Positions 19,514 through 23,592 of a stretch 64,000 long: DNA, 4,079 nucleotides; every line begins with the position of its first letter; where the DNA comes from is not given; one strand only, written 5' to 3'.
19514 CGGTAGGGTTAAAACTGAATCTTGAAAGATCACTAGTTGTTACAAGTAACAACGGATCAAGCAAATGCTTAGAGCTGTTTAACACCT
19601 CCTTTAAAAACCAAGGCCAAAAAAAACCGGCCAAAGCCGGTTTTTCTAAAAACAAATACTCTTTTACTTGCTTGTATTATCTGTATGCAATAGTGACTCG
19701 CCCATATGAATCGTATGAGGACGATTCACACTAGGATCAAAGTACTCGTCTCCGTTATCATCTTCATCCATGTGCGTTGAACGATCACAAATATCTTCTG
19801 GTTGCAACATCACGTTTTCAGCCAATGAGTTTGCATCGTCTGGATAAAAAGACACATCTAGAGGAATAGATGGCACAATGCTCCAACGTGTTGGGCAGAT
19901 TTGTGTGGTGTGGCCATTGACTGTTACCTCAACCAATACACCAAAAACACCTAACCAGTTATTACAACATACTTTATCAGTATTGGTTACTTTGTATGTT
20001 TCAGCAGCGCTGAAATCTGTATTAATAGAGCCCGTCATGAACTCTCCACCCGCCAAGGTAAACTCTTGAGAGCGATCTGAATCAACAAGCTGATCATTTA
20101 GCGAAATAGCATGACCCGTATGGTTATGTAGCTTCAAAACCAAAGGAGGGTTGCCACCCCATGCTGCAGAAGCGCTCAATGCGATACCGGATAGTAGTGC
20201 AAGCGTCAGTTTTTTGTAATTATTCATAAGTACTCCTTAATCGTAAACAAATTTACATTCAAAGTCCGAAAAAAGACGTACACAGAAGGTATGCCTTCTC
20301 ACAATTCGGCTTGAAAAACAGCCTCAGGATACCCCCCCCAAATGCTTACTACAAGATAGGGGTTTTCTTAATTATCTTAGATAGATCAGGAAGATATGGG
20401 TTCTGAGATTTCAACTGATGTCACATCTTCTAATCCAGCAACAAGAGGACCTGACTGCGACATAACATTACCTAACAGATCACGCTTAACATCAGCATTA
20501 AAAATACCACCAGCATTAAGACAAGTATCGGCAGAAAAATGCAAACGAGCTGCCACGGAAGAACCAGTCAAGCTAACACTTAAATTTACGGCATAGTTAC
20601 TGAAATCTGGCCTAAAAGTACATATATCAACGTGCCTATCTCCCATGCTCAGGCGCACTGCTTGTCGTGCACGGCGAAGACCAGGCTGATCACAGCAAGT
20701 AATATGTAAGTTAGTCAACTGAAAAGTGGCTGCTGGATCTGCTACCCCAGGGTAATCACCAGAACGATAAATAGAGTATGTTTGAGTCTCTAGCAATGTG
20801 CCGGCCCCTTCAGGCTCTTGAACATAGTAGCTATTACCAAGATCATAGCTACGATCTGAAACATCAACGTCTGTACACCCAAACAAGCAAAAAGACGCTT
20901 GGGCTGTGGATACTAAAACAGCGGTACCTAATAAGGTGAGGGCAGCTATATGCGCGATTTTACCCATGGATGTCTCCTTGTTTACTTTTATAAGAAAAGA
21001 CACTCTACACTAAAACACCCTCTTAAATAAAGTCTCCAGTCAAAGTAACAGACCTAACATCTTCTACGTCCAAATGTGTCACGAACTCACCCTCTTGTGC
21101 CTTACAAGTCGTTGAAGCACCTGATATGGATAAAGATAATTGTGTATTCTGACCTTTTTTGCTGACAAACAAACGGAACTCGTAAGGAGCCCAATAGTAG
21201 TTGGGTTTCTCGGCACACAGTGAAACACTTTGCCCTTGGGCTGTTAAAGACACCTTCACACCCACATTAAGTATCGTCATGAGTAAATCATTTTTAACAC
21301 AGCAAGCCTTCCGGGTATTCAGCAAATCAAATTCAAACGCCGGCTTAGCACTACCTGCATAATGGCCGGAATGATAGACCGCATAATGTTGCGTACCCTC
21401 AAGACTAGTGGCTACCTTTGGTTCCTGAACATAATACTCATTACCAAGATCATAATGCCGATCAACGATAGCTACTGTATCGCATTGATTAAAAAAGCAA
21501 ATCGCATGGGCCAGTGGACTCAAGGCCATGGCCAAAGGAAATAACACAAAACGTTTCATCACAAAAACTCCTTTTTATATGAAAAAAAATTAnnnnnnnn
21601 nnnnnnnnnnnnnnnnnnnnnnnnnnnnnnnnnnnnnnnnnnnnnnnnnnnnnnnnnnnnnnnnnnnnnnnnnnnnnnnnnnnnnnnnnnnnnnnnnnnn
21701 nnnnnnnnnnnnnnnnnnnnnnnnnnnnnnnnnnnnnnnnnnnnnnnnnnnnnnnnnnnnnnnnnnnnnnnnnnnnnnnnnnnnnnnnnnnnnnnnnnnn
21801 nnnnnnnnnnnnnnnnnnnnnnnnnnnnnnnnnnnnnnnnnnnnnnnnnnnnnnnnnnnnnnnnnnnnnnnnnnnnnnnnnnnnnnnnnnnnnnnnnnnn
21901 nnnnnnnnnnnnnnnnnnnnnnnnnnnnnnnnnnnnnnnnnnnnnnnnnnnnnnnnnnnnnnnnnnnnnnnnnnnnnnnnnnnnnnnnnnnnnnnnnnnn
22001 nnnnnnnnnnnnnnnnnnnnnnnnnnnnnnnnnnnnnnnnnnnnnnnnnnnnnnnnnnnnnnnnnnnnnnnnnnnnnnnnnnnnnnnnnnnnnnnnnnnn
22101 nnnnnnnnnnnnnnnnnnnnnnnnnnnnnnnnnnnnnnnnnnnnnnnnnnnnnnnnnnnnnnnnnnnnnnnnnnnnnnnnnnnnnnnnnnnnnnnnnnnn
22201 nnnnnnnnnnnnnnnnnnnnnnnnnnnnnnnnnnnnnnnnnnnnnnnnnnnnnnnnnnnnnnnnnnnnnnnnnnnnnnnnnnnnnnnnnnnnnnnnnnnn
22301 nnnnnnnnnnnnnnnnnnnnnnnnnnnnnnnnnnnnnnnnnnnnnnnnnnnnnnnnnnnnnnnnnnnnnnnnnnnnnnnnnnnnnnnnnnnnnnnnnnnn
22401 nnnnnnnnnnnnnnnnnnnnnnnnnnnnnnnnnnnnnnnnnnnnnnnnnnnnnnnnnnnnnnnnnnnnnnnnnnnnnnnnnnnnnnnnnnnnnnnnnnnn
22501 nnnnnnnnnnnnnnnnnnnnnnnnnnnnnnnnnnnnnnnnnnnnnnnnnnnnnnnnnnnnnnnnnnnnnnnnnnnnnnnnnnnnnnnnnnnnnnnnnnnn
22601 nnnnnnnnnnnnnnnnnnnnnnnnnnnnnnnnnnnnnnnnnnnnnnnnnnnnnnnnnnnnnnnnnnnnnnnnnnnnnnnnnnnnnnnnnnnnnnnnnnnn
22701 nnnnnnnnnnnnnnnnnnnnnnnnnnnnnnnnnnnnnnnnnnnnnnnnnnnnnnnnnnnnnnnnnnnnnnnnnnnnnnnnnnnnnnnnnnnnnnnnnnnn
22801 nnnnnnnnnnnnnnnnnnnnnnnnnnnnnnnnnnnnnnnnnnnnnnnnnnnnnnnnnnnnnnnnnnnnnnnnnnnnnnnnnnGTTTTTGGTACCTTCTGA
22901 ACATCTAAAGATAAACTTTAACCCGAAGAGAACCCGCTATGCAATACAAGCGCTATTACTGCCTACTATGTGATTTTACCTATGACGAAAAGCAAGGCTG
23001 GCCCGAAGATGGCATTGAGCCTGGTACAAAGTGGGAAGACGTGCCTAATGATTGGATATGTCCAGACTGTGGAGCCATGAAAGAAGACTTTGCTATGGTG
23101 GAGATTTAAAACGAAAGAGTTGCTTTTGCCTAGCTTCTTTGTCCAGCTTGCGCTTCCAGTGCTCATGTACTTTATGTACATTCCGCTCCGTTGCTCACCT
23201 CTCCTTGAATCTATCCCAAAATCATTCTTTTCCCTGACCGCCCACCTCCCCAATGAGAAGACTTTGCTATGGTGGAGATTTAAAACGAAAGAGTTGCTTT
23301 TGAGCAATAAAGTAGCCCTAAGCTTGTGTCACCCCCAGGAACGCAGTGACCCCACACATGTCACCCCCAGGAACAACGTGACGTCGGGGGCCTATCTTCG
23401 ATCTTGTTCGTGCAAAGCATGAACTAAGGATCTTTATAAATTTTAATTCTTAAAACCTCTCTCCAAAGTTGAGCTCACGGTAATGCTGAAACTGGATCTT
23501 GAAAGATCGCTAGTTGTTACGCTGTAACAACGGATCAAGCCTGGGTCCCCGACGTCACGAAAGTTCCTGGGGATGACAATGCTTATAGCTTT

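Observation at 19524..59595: Very dense family of dispersed palindromic REP/MITE-like repeats occupying most accessory intergenic spaces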

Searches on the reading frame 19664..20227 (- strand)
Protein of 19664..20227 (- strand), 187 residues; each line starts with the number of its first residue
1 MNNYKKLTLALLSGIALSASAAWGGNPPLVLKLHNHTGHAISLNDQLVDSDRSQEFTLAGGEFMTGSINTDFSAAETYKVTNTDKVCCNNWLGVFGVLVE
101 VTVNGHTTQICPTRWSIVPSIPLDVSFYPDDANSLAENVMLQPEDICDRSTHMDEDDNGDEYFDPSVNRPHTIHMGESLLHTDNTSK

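Call 58: search_protein_families(library=pfam, max_evalue=0.001, proteins=[window:19664-20227:-])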
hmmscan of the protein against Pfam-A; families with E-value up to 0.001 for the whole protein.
window:19664-20227:- (187 aa): 0 families

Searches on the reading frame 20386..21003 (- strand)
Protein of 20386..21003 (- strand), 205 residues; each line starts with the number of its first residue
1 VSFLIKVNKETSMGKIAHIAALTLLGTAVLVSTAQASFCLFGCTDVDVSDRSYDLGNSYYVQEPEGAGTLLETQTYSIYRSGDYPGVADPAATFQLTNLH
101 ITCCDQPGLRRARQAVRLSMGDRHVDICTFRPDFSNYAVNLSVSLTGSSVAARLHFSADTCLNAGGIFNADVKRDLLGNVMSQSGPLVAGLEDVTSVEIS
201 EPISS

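Call 61: search_protein_families(library=pfam, max_evalue=0.001, proteins=[window:20386-21003:-])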
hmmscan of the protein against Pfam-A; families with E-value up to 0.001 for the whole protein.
window:20386-21003:- (205 aa): 0 families

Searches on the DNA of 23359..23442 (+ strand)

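Call 93: build_rna_model(alignment_id=A2, structure=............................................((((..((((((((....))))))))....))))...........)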
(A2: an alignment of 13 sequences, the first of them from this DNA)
Model R1 built from alignment A2 (13 sequences, 89 columns); structure: as given.
model positions 85; base pairs 12; branch points 0; effective number of sequences 3.58; information 0.669 bits per position. Calibrated on 0.2 Mb of random sequence (short: E-values are rough).
structure used (alignment columns):
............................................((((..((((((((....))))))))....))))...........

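Call 94: search_with_rna_model(model_id=R1, sources=[window, L009, L010, L011, L013], max_evalue=1)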
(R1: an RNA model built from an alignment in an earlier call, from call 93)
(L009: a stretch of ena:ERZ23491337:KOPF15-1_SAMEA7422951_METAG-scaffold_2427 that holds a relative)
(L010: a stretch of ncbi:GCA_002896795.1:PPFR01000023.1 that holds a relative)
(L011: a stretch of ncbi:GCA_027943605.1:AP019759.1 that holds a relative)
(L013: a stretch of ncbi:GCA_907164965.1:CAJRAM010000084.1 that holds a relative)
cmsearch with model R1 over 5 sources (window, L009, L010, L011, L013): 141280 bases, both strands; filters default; matches with E-value up to 1: 20.
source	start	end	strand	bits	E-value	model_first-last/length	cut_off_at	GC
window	53208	53292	+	95.2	1.3e-21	1-85/85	no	0.51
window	53345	53428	-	92.7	5.4e-21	1-85/85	no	0.46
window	23495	23578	-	92.5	6.1e-21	1-85/85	no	0.51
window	23359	23442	+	92.2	7.1e-21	1-85/85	no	0.46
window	58593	58677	-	90.5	1.9e-20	1-85/85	no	0.54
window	31875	31959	-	88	7.7e-20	1-85/85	no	0.51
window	41157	41239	-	87.6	1e-19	1-85/85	no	0.49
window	43070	43152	-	87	1.4e-19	1-85/85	no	0.48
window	42928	43012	+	86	2.5e-19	1-85/85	no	0.46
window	57785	57867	-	82.5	1.8e-18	1-85/85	no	0.46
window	57898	57985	-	58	2.1e-12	1-85/85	no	0.47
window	41016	41099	+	53.5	2.8e-11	1-85/85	no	0.44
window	53459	53538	-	39.1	1e-07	1-85/85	no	0.39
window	19531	19576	-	34.7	1.2e-06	38-85/85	no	0.35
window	57988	58044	-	34.5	1.4e-06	1-85/85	no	0.51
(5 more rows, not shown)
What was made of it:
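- Solo arms occur on their own, at 58592-58711, 31863-31959, 57988-58044 and 41254-41310 (call 94).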
